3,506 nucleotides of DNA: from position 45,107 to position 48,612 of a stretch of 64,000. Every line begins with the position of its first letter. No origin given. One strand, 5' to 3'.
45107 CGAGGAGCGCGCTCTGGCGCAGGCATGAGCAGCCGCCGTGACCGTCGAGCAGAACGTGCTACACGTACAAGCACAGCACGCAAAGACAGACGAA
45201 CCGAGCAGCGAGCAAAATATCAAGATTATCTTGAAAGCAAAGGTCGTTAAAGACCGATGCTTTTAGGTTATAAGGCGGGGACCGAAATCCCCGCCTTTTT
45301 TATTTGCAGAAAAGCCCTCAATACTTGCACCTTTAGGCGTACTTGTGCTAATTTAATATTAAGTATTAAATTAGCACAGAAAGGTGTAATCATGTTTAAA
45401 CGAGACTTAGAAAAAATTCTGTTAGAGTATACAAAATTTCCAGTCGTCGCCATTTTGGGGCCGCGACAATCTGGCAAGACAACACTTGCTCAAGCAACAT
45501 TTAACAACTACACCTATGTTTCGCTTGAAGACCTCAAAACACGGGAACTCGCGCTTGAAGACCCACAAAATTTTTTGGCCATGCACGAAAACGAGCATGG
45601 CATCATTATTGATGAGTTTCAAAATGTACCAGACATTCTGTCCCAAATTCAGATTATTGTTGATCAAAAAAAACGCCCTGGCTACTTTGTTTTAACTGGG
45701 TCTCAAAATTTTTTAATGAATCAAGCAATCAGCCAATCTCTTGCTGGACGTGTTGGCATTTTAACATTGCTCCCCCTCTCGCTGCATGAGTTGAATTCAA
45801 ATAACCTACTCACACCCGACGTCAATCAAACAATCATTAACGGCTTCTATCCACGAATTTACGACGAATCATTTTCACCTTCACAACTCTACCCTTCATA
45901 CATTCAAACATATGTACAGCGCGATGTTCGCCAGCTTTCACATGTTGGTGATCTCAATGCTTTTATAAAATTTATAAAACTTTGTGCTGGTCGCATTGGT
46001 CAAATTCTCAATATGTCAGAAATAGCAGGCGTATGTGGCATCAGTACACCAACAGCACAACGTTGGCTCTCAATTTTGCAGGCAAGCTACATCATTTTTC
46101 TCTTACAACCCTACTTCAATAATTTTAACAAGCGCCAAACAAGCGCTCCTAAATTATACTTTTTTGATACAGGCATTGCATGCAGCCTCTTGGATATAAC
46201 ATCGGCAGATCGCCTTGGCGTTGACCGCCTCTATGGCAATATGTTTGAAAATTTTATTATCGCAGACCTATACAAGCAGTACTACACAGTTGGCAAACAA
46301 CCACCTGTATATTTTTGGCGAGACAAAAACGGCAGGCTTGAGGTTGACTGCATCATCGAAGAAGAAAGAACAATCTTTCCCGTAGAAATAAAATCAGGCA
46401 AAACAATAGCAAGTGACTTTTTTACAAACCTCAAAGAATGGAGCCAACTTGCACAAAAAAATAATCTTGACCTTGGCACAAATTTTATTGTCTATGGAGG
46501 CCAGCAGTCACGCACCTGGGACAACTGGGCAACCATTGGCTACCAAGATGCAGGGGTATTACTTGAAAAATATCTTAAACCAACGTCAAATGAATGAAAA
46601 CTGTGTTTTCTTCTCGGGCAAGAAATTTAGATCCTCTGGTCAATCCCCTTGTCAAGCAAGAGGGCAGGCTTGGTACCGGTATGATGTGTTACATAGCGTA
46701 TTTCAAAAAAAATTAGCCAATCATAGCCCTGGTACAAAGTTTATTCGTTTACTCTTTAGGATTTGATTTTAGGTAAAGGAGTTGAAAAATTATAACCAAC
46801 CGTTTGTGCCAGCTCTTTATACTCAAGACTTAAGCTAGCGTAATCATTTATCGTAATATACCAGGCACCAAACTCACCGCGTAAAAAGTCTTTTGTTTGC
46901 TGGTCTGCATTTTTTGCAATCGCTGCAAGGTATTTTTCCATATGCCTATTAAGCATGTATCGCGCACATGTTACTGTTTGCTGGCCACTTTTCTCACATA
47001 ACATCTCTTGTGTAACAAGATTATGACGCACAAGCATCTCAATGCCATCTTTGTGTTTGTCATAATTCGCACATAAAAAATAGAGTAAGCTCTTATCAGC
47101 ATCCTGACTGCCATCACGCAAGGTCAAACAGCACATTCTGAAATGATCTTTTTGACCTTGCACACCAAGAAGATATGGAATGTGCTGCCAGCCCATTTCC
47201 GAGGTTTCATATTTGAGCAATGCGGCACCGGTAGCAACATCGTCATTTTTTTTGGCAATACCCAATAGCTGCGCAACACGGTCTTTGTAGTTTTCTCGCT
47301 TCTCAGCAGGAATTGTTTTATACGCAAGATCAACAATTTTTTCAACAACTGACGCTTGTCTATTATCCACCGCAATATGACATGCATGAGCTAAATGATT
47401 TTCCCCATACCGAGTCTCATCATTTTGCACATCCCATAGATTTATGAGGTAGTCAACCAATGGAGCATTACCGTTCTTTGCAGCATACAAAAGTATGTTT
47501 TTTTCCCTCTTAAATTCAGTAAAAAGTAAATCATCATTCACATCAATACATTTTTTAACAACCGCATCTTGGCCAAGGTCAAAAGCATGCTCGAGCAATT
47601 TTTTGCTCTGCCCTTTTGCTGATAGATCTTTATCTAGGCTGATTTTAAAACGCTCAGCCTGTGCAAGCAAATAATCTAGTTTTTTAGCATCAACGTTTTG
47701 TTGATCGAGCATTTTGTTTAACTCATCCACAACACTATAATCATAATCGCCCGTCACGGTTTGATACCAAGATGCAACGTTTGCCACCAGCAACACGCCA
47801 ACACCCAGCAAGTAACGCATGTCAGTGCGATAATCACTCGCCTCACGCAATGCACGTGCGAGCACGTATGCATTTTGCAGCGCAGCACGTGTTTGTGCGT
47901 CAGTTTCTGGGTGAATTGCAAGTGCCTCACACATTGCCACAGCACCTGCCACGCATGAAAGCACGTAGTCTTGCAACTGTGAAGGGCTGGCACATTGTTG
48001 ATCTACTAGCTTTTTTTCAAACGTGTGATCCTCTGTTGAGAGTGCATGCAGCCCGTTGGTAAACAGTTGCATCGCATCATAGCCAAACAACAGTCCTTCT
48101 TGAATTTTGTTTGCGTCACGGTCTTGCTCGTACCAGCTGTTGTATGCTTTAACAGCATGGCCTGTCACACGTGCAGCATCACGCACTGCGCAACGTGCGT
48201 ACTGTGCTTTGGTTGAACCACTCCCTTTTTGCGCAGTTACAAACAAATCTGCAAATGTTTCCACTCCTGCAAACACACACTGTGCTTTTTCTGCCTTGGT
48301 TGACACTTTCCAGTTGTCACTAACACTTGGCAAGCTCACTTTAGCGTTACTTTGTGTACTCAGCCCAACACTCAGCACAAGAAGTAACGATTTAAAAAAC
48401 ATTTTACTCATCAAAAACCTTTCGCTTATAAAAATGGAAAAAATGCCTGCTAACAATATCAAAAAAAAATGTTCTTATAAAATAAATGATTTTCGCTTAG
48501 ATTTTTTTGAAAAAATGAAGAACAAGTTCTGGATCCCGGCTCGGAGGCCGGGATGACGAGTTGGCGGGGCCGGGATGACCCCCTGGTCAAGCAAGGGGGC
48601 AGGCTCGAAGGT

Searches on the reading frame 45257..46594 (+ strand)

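Call 7: search_protein_families(library=pfam, proteins=[window:45257-46594:+], max_evalue=0.01)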
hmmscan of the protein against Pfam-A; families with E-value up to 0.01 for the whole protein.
window:45257-46594:+ (446 aa): 4 families
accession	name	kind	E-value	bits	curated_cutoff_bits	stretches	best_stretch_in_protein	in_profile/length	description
PF13635.12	DUF4143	-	7.2e-49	166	28.1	1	221-381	1-160/160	Domain of unknown function (DUF4143)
PF13173.12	AAA_14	-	1.1e-28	100.2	27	1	62-179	3-128/129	AAA domain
PF13401.12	AAA_22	-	0.0016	19.2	27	0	104-151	76-125/130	AAA domain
PF13384.12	HTH_23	-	0.0045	17.2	24.6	1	251-272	18-39/50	Homeodomain-like domain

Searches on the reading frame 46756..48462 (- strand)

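Call 7: search_protein_families(library=pfam, proteins=[window:46756-48462:-], max_evalue=0.01)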
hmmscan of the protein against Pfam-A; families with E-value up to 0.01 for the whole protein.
window:46756-48462:- (568 aa): 1 family
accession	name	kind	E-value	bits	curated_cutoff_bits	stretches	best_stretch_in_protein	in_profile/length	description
PF12796.13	Ank_2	-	0.00013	22.8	27.3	1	297-377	8-80/90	Ankyrin repeats (3 copies)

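Call 89: search_protein_families(library=pfam, proteins=[window:46756-48462:-], max_evalue=1)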
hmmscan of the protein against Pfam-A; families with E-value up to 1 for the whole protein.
window:46756-48462:- (568 aa): 3 families
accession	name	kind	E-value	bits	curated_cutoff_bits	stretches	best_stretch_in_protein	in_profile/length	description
PF12796.13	Ank_2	-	0.00013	22.8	27.3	1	297-377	8-80/90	Ankyrin repeats (3 copies)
PF13857.12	Ank_5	-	0.02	15.7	27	0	322-340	18-36/56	Ankyrin repeats (many copies)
PF13606.12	Ank_3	-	0.027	15.4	22.3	1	322-344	4-25/30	Ankyrin repeat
